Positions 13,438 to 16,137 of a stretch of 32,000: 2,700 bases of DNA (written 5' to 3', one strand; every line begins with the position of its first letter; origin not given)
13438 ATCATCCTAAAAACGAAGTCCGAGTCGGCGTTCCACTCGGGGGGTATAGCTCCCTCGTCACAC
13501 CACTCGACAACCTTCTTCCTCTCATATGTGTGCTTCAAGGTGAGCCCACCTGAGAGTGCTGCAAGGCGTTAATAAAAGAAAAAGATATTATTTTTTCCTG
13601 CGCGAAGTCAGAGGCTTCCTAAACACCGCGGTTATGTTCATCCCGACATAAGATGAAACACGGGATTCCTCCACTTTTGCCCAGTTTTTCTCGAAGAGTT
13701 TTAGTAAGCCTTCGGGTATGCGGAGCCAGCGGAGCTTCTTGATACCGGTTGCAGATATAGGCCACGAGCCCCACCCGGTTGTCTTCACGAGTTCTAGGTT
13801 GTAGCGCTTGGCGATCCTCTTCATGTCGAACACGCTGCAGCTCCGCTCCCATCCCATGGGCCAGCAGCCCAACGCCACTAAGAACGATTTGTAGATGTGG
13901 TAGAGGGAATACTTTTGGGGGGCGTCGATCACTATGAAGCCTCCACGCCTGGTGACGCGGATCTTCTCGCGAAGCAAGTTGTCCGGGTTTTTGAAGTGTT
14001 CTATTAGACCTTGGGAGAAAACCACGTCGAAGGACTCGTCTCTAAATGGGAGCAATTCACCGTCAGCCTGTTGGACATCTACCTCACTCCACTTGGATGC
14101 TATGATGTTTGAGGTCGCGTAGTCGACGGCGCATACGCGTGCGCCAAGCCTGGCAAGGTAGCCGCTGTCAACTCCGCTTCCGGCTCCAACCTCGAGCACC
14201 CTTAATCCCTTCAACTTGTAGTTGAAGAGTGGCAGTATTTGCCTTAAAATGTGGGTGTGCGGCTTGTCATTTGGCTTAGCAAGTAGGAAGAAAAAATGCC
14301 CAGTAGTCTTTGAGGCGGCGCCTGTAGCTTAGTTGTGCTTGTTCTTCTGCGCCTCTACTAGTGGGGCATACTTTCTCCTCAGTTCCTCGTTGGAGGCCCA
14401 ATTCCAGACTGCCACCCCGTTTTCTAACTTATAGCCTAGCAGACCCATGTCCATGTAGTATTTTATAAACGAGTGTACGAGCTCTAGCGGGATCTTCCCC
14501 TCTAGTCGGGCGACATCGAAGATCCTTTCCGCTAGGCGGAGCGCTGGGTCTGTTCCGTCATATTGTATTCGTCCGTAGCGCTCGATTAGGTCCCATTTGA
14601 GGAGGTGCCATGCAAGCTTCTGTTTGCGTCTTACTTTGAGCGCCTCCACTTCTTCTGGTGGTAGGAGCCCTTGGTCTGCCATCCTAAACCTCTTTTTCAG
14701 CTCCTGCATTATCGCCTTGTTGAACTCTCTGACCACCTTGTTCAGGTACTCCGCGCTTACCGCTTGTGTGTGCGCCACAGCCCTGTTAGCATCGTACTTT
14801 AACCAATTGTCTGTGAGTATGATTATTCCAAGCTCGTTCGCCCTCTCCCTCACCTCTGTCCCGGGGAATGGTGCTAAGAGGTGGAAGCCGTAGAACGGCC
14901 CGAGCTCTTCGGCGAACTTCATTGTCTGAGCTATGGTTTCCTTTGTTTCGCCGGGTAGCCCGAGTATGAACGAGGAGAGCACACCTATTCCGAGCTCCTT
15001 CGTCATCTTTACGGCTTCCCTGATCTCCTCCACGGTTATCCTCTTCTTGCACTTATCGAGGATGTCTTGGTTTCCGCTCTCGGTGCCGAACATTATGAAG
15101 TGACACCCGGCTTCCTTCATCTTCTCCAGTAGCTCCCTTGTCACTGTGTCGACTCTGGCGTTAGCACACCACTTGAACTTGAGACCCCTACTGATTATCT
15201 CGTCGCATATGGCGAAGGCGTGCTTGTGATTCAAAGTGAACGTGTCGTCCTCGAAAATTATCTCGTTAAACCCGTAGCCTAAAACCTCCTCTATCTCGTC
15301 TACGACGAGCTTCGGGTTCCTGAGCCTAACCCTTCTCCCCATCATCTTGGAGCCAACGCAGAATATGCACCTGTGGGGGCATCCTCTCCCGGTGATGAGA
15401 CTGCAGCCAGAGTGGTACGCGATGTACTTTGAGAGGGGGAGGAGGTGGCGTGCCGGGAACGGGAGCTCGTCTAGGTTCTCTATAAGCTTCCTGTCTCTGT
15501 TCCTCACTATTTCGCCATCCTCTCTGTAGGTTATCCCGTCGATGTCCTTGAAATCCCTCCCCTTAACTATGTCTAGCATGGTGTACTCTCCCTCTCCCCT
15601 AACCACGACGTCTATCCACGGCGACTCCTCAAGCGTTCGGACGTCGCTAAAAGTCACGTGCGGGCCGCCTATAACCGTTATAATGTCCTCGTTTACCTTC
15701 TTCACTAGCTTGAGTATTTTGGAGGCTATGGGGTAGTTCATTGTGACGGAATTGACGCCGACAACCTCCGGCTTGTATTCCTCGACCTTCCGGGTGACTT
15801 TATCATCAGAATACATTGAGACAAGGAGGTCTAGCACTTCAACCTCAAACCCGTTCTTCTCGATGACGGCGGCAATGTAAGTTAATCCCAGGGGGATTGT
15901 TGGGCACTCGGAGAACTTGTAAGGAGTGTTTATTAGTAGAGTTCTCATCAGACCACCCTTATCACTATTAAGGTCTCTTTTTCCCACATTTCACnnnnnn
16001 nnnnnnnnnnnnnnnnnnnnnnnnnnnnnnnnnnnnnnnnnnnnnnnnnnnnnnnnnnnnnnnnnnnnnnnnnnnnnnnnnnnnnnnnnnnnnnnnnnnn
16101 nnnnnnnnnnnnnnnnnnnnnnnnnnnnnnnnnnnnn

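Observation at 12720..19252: Six-gene GT4-GT4-methyltransferase-B12 radical SAM-methyltransferase-methyltransferase block: candidate unknown glyco/methyl-tailoring pathway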

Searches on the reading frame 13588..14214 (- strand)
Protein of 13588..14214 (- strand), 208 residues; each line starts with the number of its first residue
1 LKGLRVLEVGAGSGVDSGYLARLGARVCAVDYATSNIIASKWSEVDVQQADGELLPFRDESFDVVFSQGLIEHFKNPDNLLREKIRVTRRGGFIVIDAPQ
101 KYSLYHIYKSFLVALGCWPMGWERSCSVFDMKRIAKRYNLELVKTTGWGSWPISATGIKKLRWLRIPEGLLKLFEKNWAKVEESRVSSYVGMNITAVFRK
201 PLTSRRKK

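Call 3: search_protein_families(library=pfam, proteins=[window:13588-14214:-], max_evalue=0.01)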
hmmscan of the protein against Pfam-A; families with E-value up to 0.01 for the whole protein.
window:13588-14214:- (208 aa): 7 families
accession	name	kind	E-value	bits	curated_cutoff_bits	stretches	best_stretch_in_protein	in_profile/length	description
PF08241.18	Methyltransf_11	-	3.8e-21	76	21.2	1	7-96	1-95/95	Methyltransferase domain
PF13649.12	Methyltransf_25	-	5.7e-15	56.2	27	1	6-92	1-97/97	Methyltransferase domain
PF13847.12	Methyltransf_31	-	3.3e-13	50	27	1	2-118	3-132/145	Methyltransferase domain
PF13489.12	Methyltransf_23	-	3.7e-13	50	27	1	3-144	23-163/164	Methyltransferase domain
PF08242.18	Methyltransf_12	-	2.4e-09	38.2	30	1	7-94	1-98/98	Methyltransferase domain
PF07021.18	MetW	-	3.1e-07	30.7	21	1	2-90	13-104/193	Methionine biosynthesis protein MetW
PF01209.24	Ubie_methyltran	-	0.00025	20.9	20.1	1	41-96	96-151/233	ubiE/COQ5 methyltransferase family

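Call 8: search_protein_families(library=ncbifam, proteins=[window:13588-14214:-], max_evalue=0.001)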
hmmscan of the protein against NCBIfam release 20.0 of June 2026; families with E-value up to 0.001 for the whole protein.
window:13588-14214:- (208 aa): 25 families
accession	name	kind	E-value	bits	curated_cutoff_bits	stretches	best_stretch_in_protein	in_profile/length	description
NF001241.0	PRK00216.1-2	equivalog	2.2e-15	56.9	327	1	3-113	52-167/231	demethylmenaquinone methyltransferase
NF045667.1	MTase_DVU1556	equivalog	3.2e-14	52.9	155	1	2-96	22-119/213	DVU_1556 family methyltransferase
NF047649.1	MTase_UXPK_star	exception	5e-12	45.4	460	1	3-96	78-181/283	methyltransferase/UXPK-star double selenoprotein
NF041537.1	ArsM_AhpD_UU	exception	1e-11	44.2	510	1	2-96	76-180/345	arsenite methyltransferase/AhpD domain selenoprotein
TIGR01983.1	UbiG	equivalog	1.7e-11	43.9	102.95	1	2-97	49-152/228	bifunctional 2-polyprenyl-6-hydroxyphenol methylase/3-demethylubiquinol 3-O-methyltransferase UbiG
TIGR02072.1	BioC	equivalog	3.9e-11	43.2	184.95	1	5-112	37-148/244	malonyl-ACP O-methyltransferase BioC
TIGR02081.1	metW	equivalog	7.8e-09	35.4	189.5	1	3-91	14-105/194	methionine biosynthesis protein MetW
NF041536.1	ArsM_DUF2284_UU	exception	4e-08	32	575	1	2-96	76-180/459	arsenite methyltransferase/DUF2284 domain selenoprotein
NF004452.0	PRK05785.1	equivalog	4.9e-08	32.7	207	1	4-109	53-162/228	hypothetical protein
NF007610.0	PRK10258.1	equivalog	8.7e-08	31.8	342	1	5-104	45-146/251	malonyl-ACP O-methyltransferase BioC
NF045649.1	2X_seleno_MduS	exception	1.1e-07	31.2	380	1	6-96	45-147/338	methyltransferase domain-containing selenoprotein MduS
NF045823.1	PthPhpthDimycoMt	equivalog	1.6e-07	30.7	300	1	1-95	65-165/256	phthiotriol/phenolphthiotriol dimycocerosates methyltransferase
NF045825.1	FAmtase_mtf2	equivalog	1.8e-07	30.7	400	1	2-95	58-157/248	fatty-acid O-methyltransferase Mtf2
NF041675.1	sarc_dimgly_tmase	equivalog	5.5e-07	29.8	550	1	6-99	70-172/278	sarcosine/dimethylglycine N-methyltransferase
TIGR01934.1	MenG_MenH_UbiE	subfamily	8e-07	28.6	158.35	1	3-98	40-144/223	ubiquinone/menaquinone biosynthesis methyltransferase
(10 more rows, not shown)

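Call 25: search_solved_structures(query=window:13588-14214:-, max_evalue=0.000001)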
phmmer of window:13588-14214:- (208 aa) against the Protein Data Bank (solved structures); distinct sequences matched with E-value up to 0.000001: 3.
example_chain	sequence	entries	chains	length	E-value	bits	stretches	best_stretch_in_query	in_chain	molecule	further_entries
5wp5_A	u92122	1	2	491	3.1e-08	36.5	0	3-96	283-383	Phosphomethylethanolamine N-methyltransferase 2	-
1vl5_A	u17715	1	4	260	1.7e-07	34.1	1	6-112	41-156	unknown conserved protein BH2331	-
5wp4_A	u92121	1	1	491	3.4e-07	33.1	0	3-96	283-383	Phosphoethanolamine N-methyltransferase 1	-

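Call 104: search_protein_representatives(protein=window:13588-14214:-)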
Query: 208 residues. Proteins with E-value up to 0.001 (for the whole library): 22188; up to 1e-10: 643; up to 1e-30: 18. The best 150 are listed.
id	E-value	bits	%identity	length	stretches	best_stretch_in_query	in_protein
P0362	1.9e-98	344.3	75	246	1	1-201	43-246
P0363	1.6e-37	145.4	42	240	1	2-200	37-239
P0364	7.0e-35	136.7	36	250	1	1-200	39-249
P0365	7.9e-35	136.5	40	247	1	2-195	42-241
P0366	2.7e-34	134.8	38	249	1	1-199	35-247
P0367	4.5e-33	130.8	44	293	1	6-202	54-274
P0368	1.7e-32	128.9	40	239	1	2-197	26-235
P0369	4.9e-32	127.4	46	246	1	4-149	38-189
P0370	5.0e-32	127.4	48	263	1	1-145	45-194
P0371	6.1e-32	127.1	40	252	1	2-200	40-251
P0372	6.5e-32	127.0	33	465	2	1-150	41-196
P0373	6.6e-32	127.0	44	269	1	2-202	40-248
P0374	1.1e-31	126.3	45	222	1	2-160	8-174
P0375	2.8e-31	124.9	41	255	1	4-151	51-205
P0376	3.5e-31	124.6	45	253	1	5-159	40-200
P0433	2.6e-26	108.7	41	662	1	4-153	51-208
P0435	2.9e-26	108.5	43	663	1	2-162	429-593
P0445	1.3e-25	106.4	37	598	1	3-154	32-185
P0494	4.1e-23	98.2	35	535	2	2-177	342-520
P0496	6.3e-23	97.7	38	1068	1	5-202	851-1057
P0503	1.5e-22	96.5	35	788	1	6-199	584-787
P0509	2.6e-22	95.6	38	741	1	5-156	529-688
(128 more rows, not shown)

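Call 107: search_protein_families(library=pfam, proteins=[P0503, P0509, P0496, P0435, P0494, P0433, P0445], max_evalue=0.00001)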
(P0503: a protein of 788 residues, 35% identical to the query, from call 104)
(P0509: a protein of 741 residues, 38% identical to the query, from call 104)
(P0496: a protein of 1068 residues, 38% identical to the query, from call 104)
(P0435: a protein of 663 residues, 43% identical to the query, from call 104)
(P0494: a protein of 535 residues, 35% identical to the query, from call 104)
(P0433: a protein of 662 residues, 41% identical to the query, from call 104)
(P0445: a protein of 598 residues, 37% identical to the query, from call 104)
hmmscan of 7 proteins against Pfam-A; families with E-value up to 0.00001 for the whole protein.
P0503 (788 aa): 7 families
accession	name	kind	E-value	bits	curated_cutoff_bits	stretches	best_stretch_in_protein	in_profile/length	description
PF02310.24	B12-binding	-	1.2e-24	86.9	32.1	1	19-130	10-120/121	B12 binding domain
PF08241.18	Methyltransf_11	-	7.1e-19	68.7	21.2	1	585-681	1-95/95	Methyltransferase domain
PF13847.12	Methyltransf_31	-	2.8e-18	66.4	27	1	583-704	6-138/145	Methyltransferase domain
PF04055.27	Radical_SAM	-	1.2e-17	65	29.5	1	197-358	2-166/166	Radical SAM superfamily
PF13649.12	Methyltransf_25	-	3.6e-16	60.1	27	1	584-677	1-97/97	Methyltransferase domain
PF13489.12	Methyltransf_23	-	9.2e-14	51.9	27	1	569-729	11-163/164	Methyltransferase domain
PF08242.18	Methyltransf_12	-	1.1e-08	36.1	30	1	585-679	1-98/98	Methyltransferase domain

P0509 (741 aa): 7 families
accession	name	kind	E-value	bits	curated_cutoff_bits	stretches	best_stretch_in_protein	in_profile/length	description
PF02310.24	B12-binding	-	7.8e-21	74.6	32.1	1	13-126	9-120/121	B12 binding domain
PF04055.27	Radical_SAM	-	7.1e-17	62.5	29.5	1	194-355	3-166/166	Radical SAM superfamily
PF08241.18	Methyltransf_11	-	9.4e-16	58.7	21.2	1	532-628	2-95/95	Methyltransferase domain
PF13847.12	Methyltransf_31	-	2.8e-15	56.7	27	1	528-645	5-128/145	Methyltransferase domain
PF13649.12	Methyltransf_25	-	6.4e-15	56.1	27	1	530-624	1-97/97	Methyltransferase domain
PF08242.18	Methyltransf_12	-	3.6e-11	44.1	30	1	531-626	1-98/98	Methyltransferase domain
PF13489.12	Methyltransf_23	-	6e-11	42.8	27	1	509-642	3-126/164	Methyltransferase domain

P0496 (1068 aa): 10 families
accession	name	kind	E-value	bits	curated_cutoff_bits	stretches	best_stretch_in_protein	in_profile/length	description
PF00534.26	Glycos_transf_1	-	3.3e-61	206.2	26.4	2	184-360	3-170/172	Glycosyl transferases group 1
PF13692.12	Glyco_trans_1_4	-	2.7e-49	167.5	27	2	197-348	2-142/142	Glycosyl transferases group 1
PF08241.18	Methyltransf_11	-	4.4e-21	75.8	21.2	1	853-950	1-95/95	Methyltransferase domain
PF13649.12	Methyltransf_25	-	1.1e-17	65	27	1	852-946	1-97/97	Methyltransferase domain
PF13489.12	Methyltransf_23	-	4.5e-17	62.7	27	1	831-998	5-163/164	Methyltransferase domain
PF13847.12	Methyltransf_31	-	2.5e-14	53.6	27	1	850-954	5-113/145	Methyltransferase domain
PF08242.18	Methyltransf_12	-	2e-12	48.1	30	1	853-948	1-98/98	Methyltransferase domain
PF13524.12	Glyco_trans_1_2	-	6.5e-11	42.8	25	0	268-376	39-142/144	Glycosyl transferase-like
PF13439.12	Glyco_transf_4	-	6.6e-10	39.7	28.5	1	423-571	2-165/170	Glycosyltransferase Family 4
PF13579.12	Glyco_trans_4_4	-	8.1e-08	33.2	29.7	1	423-574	1-138/158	Glycosyl transferase 4-like domain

P0435 (663 aa): 10 families
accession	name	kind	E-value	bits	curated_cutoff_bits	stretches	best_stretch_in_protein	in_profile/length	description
PF13692.12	Glyco_trans_1_4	-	3.8e-33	115.2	27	1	197-336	3-140/142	Glycosyl transferases group 1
PF00534.26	Glycos_transf_1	-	7e-33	114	26.4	1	193-349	13-169/172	Glycosyl transferases group 1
PF13439.12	Glyco_transf_4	-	1.7e-24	87.2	28.5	1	15-173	1-168/170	Glycosyltransferase Family 4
PF13579.12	Glyco_trans_4_4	-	9.2e-20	72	29.7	1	16-170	1-158/158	Glycosyl transferase 4-like domain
PF08241.18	Methyltransf_11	-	8e-19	68.5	21.2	1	434-528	1-94/95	Methyltransferase domain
PF13649.12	Methyltransf_25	-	1.3e-17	64.7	27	1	433-525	1-97/97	Methyltransferase domain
PF08242.18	Methyltransf_12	-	2e-10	41.7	30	1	434-527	1-98/98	Methyltransferase domain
PF13847.12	Methyltransf_31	-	9.2e-09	35.6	27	1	430-533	4-113/145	Methyltransferase domain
PF13489.12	Methyltransf_23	-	1.1e-08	35.4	27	1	416-577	11-163/164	Methyltransferase domain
PF13524.12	Glyco_trans_1_2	-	1.2e-06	29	25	1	253-354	28-130/144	Glycosyl transferase-like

P0494 (535 aa): 16 families
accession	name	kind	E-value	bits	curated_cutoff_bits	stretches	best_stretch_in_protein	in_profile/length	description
PF08241.18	Methyltransf_11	-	1.2e-50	170.6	21.2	2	72-169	1-95/95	Methyltransferase domain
PF13649.12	Methyltransf_25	-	7e-45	152.1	27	2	71-165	1-97/97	Methyltransferase domain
PF13847.12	Methyltransf_31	-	5.7e-43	146.5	27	2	67-173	3-113/145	Methyltransferase domain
PF13489.12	Methyltransf_23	-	1.1e-33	116.7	27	2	64-176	19-123/164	Methyltransferase domain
PF08242.18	Methyltransf_12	-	9.2e-30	103.7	30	2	72-166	1-97/98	Methyltransferase domain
PF01209.24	Ubie_methyltran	-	2.8e-25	89.5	20.1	2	57-169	37-152/233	ubiE/COQ5 methyltransferase family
PF07021.18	MetW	-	1.1e-21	77.8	21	1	67-186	13-119/193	Methionine biosynthesis protein MetW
PF02353.26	CMAS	-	5.2e-15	55.9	27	1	67-165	62-160/273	Mycolic acid cyclopropane synthetase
PF05175.20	MTS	-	6.3e-10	39.4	23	0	68-140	32-104/170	Methyltransferase small domain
PF06325.19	PrmA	-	5.5e-09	36.4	22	1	66-170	160-259/296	Ribosomal protein L11 methyltransferase (PrmA)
PF01728.25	FtsJ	-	1.5e-08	35.2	24.1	0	64-139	19-96/181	FtsJ-like methyltransferase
PF08003.17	Methyltransf_9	-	1.3e-07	31.3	23.8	0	65-168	113-216/315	Protein of unknown function (DUF1698)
PF09445.16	Methyltransf_15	-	1.7e-07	31.4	22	1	69-140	2-61/165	RNA cap guanine-N2 methyltransferase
PF03848.20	TehB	-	1e-06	28.7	20.4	0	69-168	32-131/193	Tellurite resistance protein TehB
PF05148.21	Methyltransf_8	-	1.9e-06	28.3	27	0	345-436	75-155/219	Hypothetical methyltransferase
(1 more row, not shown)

P0433 (662 aa): 9 families
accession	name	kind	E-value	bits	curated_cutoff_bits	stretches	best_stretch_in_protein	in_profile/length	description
PF08241.18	Methyltransf_11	-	6.5e-18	65.6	21.2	1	54-151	1-95/95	Methyltransferase domain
PF13847.12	Methyltransf_31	-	1.3e-17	64.3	27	1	52-167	6-127/145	Methyltransferase domain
PF00534.26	Glycos_transf_1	-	1.7e-17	63.9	26.4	1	462-638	5-171/172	Glycosyl transferases group 1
PF13649.12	Methyltransf_25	-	3.6e-15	56.9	27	1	53-147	1-97/97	Methyltransferase domain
PF08242.18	Methyltransf_12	-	3e-12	47.5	30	1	54-149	1-98/98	Methyltransferase domain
PF13489.12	Methyltransf_23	-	1.4e-11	44.8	27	1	45-191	18-152/164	Methyltransferase domain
PF13692.12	Glyco_trans_1_4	-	7.6e-10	39.7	27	1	475-625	4-142/142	Glycosyl transferases group 1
PF13439.12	Glyco_transf_4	-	1.8e-09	38.3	28.5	1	289-443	3-165/170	Glycosyltransferase Family 4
PF01209.24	Ubie_methyltran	-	4.8e-07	29.8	20.1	1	41-151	39-151/233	ubiE/COQ5 methyltransferase family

P0445 (598 aa): 10 families
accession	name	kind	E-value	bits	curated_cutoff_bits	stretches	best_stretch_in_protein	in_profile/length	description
PF00534.26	Glycos_transf_1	-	1.3e-31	109.8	26.4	1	412-561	10-162/172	Glycosyl transferases group 1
PF13692.12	Glyco_trans_1_4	-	1.5e-24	87.3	27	1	418-553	2-138/142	Glycosyl transferases group 1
PF08241.18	Methyltransf_11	-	5e-19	69.2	21.2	1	36-127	1-95/95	Methyltransferase domain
PF13847.12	Methyltransf_31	-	1.1e-17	64.5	27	1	31-170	3-145/145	Methyltransferase domain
PF13649.12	Methyltransf_25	-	3.5e-16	60.1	27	1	35-123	1-97/97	Methyltransferase domain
PF13489.12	Methyltransf_23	-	2e-14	54.1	27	1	30-175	21-163/164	Methyltransferase domain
PF20706.3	GT4-conflict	-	5.6e-10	39.2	26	1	395-524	172-312/385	Family 4 Glycosyltransferase in conflict systems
PF13439.12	Glyco_transf_4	-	2.3e-09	38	28.5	1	289-406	49-168/170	Glycosyltransferase Family 4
PF08242.18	Methyltransf_12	-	3.9e-09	37.6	30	1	36-125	1-98/98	Methyltransferase domain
PF03848.20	TehB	-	9.6e-06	25.6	20.4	0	8-72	8-71/193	Tellurite resistance protein TehB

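Call 110: find_encoding_contigs(protein=P0503, flank=8000, max_places=2)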
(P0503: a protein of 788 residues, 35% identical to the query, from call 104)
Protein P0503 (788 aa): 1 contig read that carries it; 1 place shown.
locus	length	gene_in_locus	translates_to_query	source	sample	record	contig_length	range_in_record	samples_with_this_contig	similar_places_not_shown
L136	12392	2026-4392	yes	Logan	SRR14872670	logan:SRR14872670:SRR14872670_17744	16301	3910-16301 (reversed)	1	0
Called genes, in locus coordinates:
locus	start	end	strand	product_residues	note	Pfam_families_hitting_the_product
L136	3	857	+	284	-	?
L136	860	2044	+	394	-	PF00005:ABC_tran, PF13304:AAA_21 (faint), PF14524:Wzt_C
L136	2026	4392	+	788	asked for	PF02310:B12-binding, PF04055:Radical_SAM, PF13489:Methyltransf_23, PF08241:Methyltransf_11, PF08242:Methyltransf_12, PF13649:Methyltransf_25, PF13847:Methyltransf_31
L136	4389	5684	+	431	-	PF13439:Glyco_transf_4, PF00534:Glycos_transf_1, PF13692:Glyco_trans_1_4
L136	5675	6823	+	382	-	PF13439:Glyco_transf_4, PF00982:Glyco_transf_20 (weak), PF20706:GT4-conflict, PF00534:Glycos_transf_1, PF13524:Glyco_trans_1_2, PF13692:Glyco_trans_1_4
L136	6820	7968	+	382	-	PF13439:Glyco_transf_4, PF20706:GT4-conflict, PF00982:Glyco_transf_20 (faint), PF00534:Glycos_transf_1, PF13692:Glyco_trans_1_4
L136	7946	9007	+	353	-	PF01075:Glyco_transf_9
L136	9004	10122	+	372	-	PF13439:Glyco_transf_4, PF13579:Glyco_trans_4_4, PF20706:GT4-conflict (weak), PF00534:Glycos_transf_1, PF13692:Glyco_trans_1_4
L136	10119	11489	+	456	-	PF13231:PMT_2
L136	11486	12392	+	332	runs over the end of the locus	PF00953:Glycos_transf_4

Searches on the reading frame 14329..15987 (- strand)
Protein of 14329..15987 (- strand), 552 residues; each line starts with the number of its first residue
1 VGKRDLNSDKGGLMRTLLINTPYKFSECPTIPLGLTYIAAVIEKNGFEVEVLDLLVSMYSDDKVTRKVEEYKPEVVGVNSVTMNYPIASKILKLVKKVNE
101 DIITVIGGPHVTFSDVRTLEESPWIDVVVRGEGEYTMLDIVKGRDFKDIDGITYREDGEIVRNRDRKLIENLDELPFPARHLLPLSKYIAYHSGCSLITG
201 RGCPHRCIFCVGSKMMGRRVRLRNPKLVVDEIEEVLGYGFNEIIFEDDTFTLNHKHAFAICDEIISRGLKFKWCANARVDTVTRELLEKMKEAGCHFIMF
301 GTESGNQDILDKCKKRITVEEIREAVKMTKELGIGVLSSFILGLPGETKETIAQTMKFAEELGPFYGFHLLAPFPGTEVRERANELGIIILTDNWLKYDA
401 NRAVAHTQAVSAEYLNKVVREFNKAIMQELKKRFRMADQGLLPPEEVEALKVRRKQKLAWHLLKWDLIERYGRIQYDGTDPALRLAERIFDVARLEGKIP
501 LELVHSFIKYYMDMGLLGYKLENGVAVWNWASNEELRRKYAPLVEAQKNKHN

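Call 3: search_protein_families(library=pfam, proteins=[window:14329-15987:-], max_evalue=0.01)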
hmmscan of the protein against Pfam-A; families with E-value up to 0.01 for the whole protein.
window:14329-15987:- (552 aa): 2 families
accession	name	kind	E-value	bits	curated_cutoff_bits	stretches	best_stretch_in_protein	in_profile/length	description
PF04055.27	Radical_SAM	-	4.1e-30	105.6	29.5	1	198-359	2-166/166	Radical SAM superfamily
PF02310.24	B12-binding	-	3.7e-26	91.8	32.1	1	30-139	12-119/121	B12 binding domain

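Call 8: search_protein_families(library=ncbifam, proteins=[window:14329-15987:-], max_evalue=0.001)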
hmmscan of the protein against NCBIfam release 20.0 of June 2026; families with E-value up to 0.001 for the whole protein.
window:14329-15987:- (552 aa): 36 families (the best 25 are shown)
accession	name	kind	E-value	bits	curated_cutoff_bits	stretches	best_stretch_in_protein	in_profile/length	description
TIGR03471.1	HpnJ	equivalog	4.5e-75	253.3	577.6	1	35-427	37-433/472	hopanoid biosynthesis associated radical SAM protein HpnJ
TIGR02026.1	BchE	equivalog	5.3e-66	223.5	481.35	1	31-424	21-425/497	magnesium-protoporphyrin IX monomethyl ester anaerobic oxidative cyclase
NF050148.1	rSAM_ApyD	equivalog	4.1e-59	200.6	750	1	33-381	26-391/645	RiPP biosynthesis radical SAM protein ApyD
NF038361.1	rSAM_Sden_1168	equivalog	3.4e-51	174.4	575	1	15-433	64-522/560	Sden_1168 family B12-binding radical SAM P-methyltransferase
TIGR04072.2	rSAM_ladder_B12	equivalog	2.8e-47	161.4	360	1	16-467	2-440/443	lipid biosynthesis B12-binding/radical SAM protein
TIGR04479.1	bcpD_PhpK_rSAM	subfamily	7.2e-46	156.6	600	1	32-366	72-414/504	PhpK family radical SAM P-methyltransferase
TIGR04385.1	B12_rSAM_cofa1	equivalog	1.3e-42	146.6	450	1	30-362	18-364/438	B12 lower ligand biosynthesis radical SAM protein BzaD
TIGR04367.1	HpnR_B12_rSAM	equivalog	4.2e-42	144.3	650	1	32-421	22-408/490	hopanoid C-3 methylase HpnR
TIGR04014.1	B12_SAM_MJ_0865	equivalog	5.9e-37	127.5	360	1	63-384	29-359/434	methyl-coenzyme M reductase glutamine C-methyltransferase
NF033712.0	B12_rSAM_KedN5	subfamily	4.2e-33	114.4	700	1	30-408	15-414/624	KedN5 family methylcobalamin-dependent radical SAM C-methyltransferase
TIGR04013.1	B12_SAM_MJ_1487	hypoth_equivalog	7.9e-33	113.8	251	2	39-234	17-191/382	TIGR04013 family B12-binding domain/radical SAM domain-containing protein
NF033070.1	rSAM_AprD4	equivalog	2.5e-31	109.1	500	1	167-420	165-425/456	AprD4 family radical SAM diol-dehydratase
TIGR03975.1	rSAM_ocin_1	subfamily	4.3e-30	104.8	281.85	1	62-361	118-429/606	RiPP maturation radical SAM C-methyltransferase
NF040542.1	rSAM_RCCLKC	equivalog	7.7e-27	94.5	450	1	36-360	17-348/423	arsinothricin biosynthesis radical SAM protein ArsL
TIGR04295.1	B12_rSAM_oligo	hypoth_equivalog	2e-25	89.4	400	1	29-330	22-331/422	TIGR04295 family B12-binding domain-containing radical SAM protein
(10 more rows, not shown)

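Call 21: search_solved_structures(query=window:14329-15987:-, max_evalue=0.00001)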
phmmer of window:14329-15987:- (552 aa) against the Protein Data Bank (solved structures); distinct sequences matched with E-value up to 0.00001: 6.
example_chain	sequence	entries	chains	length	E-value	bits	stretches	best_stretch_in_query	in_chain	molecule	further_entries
6fd2_B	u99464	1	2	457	3.6e-26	95.1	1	172-419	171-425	Putative apramycin biosynthetic oxidoreductase 4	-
9ccb_A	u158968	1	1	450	3.8e-23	85.2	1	104-383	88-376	Radical SAM core domain-containing protein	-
6wte_A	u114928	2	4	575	3.7e-14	55.5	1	195-357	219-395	B12-binding domain-containing protein | Tryptophan-C2-methyltransferase containing B12-binding domain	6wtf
7kdx_A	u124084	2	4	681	1.3e-13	53.7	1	72-352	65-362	Methyltransferase TokK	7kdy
5ul2_A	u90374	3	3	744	2.6e-13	52.7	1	33-342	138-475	OxsB protein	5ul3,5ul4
9n1b_A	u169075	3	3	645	1.2e-09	40.6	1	32-355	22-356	Radical SAM protein | Radical SAM enzyme CysS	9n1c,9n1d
